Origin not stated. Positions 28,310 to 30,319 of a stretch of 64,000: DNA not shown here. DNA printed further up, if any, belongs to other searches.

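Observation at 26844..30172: Accessory insertion between tsaD and groES carrying a lower-GC cobalamin-dependent radical SAM enzyme of unknown substrate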

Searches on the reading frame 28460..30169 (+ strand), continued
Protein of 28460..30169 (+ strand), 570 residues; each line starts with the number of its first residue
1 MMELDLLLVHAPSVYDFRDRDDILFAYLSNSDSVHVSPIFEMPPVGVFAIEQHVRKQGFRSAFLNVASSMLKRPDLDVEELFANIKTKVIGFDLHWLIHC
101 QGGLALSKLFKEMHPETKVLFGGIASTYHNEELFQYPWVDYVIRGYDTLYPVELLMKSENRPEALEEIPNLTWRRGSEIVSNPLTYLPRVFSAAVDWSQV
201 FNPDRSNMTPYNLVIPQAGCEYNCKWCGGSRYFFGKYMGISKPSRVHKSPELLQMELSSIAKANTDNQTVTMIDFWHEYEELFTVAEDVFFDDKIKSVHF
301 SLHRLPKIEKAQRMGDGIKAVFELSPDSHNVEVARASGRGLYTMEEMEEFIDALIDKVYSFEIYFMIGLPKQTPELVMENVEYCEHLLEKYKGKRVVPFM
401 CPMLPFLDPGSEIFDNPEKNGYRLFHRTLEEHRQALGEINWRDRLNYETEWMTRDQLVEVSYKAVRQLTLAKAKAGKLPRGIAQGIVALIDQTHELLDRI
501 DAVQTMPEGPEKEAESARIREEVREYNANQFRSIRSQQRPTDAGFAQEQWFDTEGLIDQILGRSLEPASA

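Call 32: find_encoding_contigs(protein=P0001, flank=10000, max_places=6)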
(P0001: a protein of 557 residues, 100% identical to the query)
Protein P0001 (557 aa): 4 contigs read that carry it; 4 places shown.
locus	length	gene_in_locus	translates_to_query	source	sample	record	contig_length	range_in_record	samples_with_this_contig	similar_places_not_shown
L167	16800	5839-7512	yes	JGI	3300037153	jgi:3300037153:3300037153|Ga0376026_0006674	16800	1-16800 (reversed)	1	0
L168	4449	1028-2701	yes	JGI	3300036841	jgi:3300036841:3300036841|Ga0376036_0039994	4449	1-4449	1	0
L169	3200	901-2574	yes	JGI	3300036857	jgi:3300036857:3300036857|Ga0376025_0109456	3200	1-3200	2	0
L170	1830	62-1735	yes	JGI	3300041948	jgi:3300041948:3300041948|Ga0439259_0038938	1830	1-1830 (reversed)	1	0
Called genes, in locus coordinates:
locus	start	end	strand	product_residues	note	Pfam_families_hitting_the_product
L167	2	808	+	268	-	?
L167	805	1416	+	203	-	PF03167:UDG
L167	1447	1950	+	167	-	PF02367:TsaE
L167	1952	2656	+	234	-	PF00814:TsaD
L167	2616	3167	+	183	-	PF13480:Acetyltransf_6 (weak), PF00583:Acetyltransf_1, PF13673:Acetyltransf_10, PF13508:Acetyltransf_7, PF08445:FR47 (weak)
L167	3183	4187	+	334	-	PF00814:TsaD, PF22521:HypF_C_2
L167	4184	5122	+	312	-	PF00106:adh_short (faint), PF01073:3Beta_HSD, PF01370:Epimerase, PF02719:Polysacc_synt_2, PF04321:RmlD_sub_bind (weak), PF16363:GDP_Man_Dehyd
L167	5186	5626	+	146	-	-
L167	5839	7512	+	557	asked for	PF02310:B12-binding, PF04055:Radical_SAM (weak)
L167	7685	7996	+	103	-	PF00166:Cpn10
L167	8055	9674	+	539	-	PF00118:Cpn60_TCP1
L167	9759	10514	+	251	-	PF00753:Lactamase_B, PF23023:Anti-Pycsar_Apyc1 (faint)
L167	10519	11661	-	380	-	PF03435:Sacchrp_dh_NADP, PF16653:Sacchrp_dh_C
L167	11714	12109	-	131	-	-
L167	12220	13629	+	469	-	PF01663:Phosphodiest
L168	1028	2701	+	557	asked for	PF02310:B12-binding, PF04055:Radical_SAM (weak)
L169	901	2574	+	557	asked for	PF02310:B12-binding, PF04055:Radical_SAM (weak)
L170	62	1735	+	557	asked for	PF02310:B12-binding, PF04055:Radical_SAM (weak)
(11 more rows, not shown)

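Call 50: predict_structure(alignment_id=A1)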
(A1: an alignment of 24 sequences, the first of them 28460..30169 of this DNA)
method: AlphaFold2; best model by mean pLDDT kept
length: 570 residues; sequences in the alignment: 24
mean_pLDDT: 89.3   pTM: 0.89
mean pLDDT of the five models: 89.3, 88.9, 88.2, 86.9, 86.5
residues with pLDDT >= 90: 363; 70-90: 168; 50-70: 32; < 50: 7
segments of 3 or more residues with pLDDT < 50: 540-545
pLDDT, mean of each block of 10 residues (from residue 1): 96 90 79 62 84 97 92 90 98 89 97 98 91 95 94 96 97 93 92 92 82 87 75 86 80 94 87 84 87 88 91 89 93 88 96 95 92 97 98 94 76 91 94 92 92 94 94 92 90 94 96 97 91 62 61 91 76
secondary structure, 60 per line:
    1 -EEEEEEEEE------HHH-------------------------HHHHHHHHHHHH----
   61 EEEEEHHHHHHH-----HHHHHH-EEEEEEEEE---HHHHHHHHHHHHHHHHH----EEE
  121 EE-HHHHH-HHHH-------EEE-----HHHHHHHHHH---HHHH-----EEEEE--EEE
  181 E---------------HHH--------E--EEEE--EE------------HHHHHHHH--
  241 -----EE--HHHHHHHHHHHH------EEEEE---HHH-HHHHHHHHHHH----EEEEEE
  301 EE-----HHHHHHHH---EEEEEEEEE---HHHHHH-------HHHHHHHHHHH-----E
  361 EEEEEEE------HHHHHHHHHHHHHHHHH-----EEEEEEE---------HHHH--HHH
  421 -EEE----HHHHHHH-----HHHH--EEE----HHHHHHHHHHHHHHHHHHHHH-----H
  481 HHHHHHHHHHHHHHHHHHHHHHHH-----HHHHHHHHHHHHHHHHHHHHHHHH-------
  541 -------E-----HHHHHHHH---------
elements in order: E2-10 H45-56 E61-65 H66-72 H78-83 E85-93 H97-113 E118-122 H124-128 H130-133 E141-143 H149-158 H162-165 E171-175 E178-181 E211-214 H231-238 H250-261 E268-272 H280-290 E295-302 H308-315 E319-327 H331-336 H344-354 E360-367 H374-390 E396-402 H412-415 E422-424 H429-435 H441-444 E447-449 H454-474 H480-504 H510-533 H554-561

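Call 54: fold_search(model_id=the predicted structure, library=pdb)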
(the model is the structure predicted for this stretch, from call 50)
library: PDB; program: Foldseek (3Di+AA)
matches with E <= 10: 1154; with E <= 0.001: 33
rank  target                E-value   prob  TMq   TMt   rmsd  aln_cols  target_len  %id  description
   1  7kdx_B                4.1e-16  1.00  0.54  0.47   8.9       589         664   15  Crystal structure of Streptomyces tokunonesis TokK with hydroxycobalamin, 5'-deoxyadenosine, and methionine (released 2022-01-12)
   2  7kdx_A                6.8e-16  1.00  0.53  0.47   9.8       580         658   16  Crystal structure of Streptomyces tokunonesis TokK with hydroxycobalamin, 5'-deoxyadenosine, and methionine (released 2022-01-12)
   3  7kdy_A                6.8e-16  1.00  0.53  0.47   9.8       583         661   16  Crystal structure of Streptomyces tokunonesis TokK with hydroxycobalamin, 5'-deoxyadenosine, methionine, and (2R)-pant (released 2022-01-12)
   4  7kdy_B                5.3e-15  1.00  0.54  0.47   9.8       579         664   16  Crystal structure of Streptomyces tokunonesis TokK with hydroxycobalamin, 5'-deoxyadenosine, methionine, and (2R)-pant (released 2022-01-12)
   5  6wtf_A                7.8e-15  1.00  0.50  0.52   5.7       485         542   13  Structure of radical S-adenosylmethionine methyltransferase, TsrM, from Kitasatospora setae with tryptophan substrate  (released 2020-12-23)
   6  6wte_A                8.2e-15  1.00  0.55  0.55   8.6       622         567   13  Structure of radical S-adenosylmethionine methyltransferase, TsrM, from Kitasatospora setae with cobalamin and [4Fe-4S (released 2020-12-23)
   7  6wtf_B                1.1e-14  1.00  0.54  0.56   6.2       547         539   16  Structure of radical S-adenosylmethionine methyltransferase, TsrM, from Kitasatospora setae with tryptophan substrate  (released 2020-12-23)
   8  6wte_B                1.3e-14  1.00  0.55  0.58   8.4       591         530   13  Structure of radical S-adenosylmethionine methyltransferase, TsrM, from Kitasatospora setae with cobalamin and [4Fe-4S (released 2020-12-23)
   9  9n1b                  2.4e-14  1.00  0.55  0.51   8.5       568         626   12  Crystal structure of CysS from Corallococcus sp. CA054B with 5'-deoxyadenosine, methionine, and pantetheinylated 3-metho (released 2026-01-28)
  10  9ccb                  3.1e-14  1.00  0.53  0.70   6.0       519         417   12  X-ray crystal structure of methyl-coenzyme M reductase glutamine methylase (MgmA) from Methanothermobacter marburgensis  (released 2025-01-01)
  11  9n1c                  8.0e-14  1.00  0.56  0.52   7.6       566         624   12  Crystal structure of CysS from Corallococcus sp. CA054B with 5'-deoxyadenosine, methionine, and pantetheinylated 3-ethox (released 2026-01-28)
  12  6fd2_A                9.5e-14  1.00  0.54  0.66   7.8       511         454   13  Radical SAM 1,2-diol dehydratase AprD4 in complex with its substrate paromamine (released 2018-01-17)
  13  9n1d                  1.4e-13  1.00  0.55  0.51   8.8       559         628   13  Crystal structure of CysS from Corallococcus sp. CA054B with 5'-deoxyadenosine and methionine bound (released 2026-01-28)
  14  6fd2_B                3.0e-13  1.00  0.55  0.68   8.2       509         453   12  Radical SAM 1,2-diol dehydratase AprD4 in complex with its substrate paromamine (released 2018-01-17)
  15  5ul3                  1.8e-11  1.00  0.48  0.39  12.2       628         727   12  Structure of Cobalamin-dependent S-adenosylmethionine radical enzyme OxsB with aqua-cobalamin bound (released 2017-04-19)
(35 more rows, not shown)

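Call 57: find_encoding_contigs(protein=P0014, flank=10000, max_places=1)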
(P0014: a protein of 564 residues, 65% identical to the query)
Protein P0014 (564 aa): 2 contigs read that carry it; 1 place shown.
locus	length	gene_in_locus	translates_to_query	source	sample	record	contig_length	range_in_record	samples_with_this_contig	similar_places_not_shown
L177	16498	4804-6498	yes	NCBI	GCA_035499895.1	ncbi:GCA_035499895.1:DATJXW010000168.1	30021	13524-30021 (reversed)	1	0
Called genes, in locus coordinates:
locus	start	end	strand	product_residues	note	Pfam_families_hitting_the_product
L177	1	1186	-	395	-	?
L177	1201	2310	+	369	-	PF04055:Radical_SAM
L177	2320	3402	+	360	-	PF01068:DNA_ligase_A_M, PF04679:DNA_ligase_A_C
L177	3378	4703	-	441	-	PF21686:LigD_Prim-Pol, PF01896:DNA_primase_S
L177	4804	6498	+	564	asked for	PF02310:B12-binding, PF04055:Radical_SAM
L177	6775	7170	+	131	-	PF02033:RBFA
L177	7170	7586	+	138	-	-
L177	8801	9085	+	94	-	PF03795:YCII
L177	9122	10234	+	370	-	PF08240:ADH_N, PF00107:ADH_zinc_N, PF13602:ADH_zinc_N_2 (weak)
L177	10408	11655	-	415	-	PF00135:COesterase, PF10340:Say1_Mug180, PF20434:BD-FAE, PF07859:Abhydrolase_3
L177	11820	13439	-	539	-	PF00657:Lipase_GDSL, PF13472:Lipase_GDSL_2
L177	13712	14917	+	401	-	-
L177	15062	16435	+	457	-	PF13609:Porin_4 (faint)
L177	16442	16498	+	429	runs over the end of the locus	PF07690:MFS_1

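Call 58: find_encoding_contigs(protein=P0036, flank=10000, max_places=1)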
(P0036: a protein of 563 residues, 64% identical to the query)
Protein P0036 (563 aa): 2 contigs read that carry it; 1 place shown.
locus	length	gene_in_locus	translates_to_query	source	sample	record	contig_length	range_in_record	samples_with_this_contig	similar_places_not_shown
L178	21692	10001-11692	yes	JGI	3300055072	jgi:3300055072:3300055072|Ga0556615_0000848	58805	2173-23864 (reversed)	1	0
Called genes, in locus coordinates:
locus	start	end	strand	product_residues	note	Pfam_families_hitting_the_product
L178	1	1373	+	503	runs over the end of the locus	PF13807:GNVR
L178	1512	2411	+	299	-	PF01656:CbiA (weak), PF13614:AAA_31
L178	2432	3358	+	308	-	PF01522:Polysacc_deac_1, PF11959:DUF3473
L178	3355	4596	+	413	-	PF13505:OMP_b-brl (faint), PF10082:BBP2_2 (faint)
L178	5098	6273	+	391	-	PF02350:Epimerase_2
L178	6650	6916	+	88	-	-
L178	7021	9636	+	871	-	PF13472:Lipase_GDSL_2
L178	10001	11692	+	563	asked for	PF02310:B12-binding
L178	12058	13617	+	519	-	PF00501:AMP-binding, PF13193:AMP-binding_C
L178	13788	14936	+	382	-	PF02771:Acyl-CoA_dh_N, PF02770:Acyl-CoA_dh_M, PF00441:Acyl-CoA_dh_1, PF08028:Acyl-CoA_dh_2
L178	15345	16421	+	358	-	PF04339:FemAB_like (faint), PF02388:FemAB (faint), PF13480:Acetyltransf_6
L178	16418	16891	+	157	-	PF04892:VanZ-LLP1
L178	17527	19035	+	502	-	PF13480:Acetyltransf_6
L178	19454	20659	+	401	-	PF13439:Glyco_transf_4 (weak), PF00534:Glycos_transf_1, PF13692:Glyco_trans_1_4, PF13524:Glyco_trans_1_2 (weak)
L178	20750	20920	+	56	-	-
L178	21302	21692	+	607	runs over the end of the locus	PF13522:GATase_6, PF13537:GATase_7, PF00733:Asn_synthase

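Call 59: find_encoding_contigs(protein=P0038, flank=10000, max_places=1)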
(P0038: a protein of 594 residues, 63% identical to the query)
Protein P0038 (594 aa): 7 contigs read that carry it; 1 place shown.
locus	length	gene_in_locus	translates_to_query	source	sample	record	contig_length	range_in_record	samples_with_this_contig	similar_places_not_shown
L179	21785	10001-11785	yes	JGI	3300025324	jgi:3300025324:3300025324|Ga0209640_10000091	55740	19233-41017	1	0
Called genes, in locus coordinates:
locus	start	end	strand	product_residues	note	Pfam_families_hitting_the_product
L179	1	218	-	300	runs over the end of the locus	PF00535:Glycos_transf_2 (weak)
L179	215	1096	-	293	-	PF00535:Glycos_transf_2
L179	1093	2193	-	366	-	PF01408:GFO_IDH_MocA, PF22725:GFO_IDH_MocA_C3, PF02894:GFO_IDH_MocA_C (weak)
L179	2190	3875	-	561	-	-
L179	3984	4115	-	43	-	-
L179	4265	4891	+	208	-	-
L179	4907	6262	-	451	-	-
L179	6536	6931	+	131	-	PF01548:DEDD_Tnp_IS110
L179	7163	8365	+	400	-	-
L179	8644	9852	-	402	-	PF00872:Transposase_mut, PF10551:MULE (weak)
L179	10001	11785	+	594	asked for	PF02310:B12-binding, PF04055:Radical_SAM (weak)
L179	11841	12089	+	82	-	PF00550:PP-binding (weak)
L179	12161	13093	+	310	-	PF03279:Lip_A_acyltrans (weak)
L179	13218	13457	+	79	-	-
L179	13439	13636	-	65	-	-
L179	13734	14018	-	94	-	PF02597:ThiS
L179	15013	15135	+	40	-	-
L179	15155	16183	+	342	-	PF08100:Dimerisation (weak), PF00891:Methyltransf_2, PF13489:Methyltransf_23, PF05175:MTS, PF13649:Methyltransf_25, PF13847:Methyltransf_31, PF08241:Methyltransf_11, PF08242:Methyltransf_12, +2 more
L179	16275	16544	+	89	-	-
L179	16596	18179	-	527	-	PF00501:AMP-binding, PF13193:AMP-binding_C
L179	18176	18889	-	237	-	-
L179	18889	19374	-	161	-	-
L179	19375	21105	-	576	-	-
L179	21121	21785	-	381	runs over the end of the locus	PF02771:Acyl-CoA_dh_N, PF02770:Acyl-CoA_dh_M, PF00441:Acyl-CoA_dh_1, PF08028:Acyl-CoA_dh_2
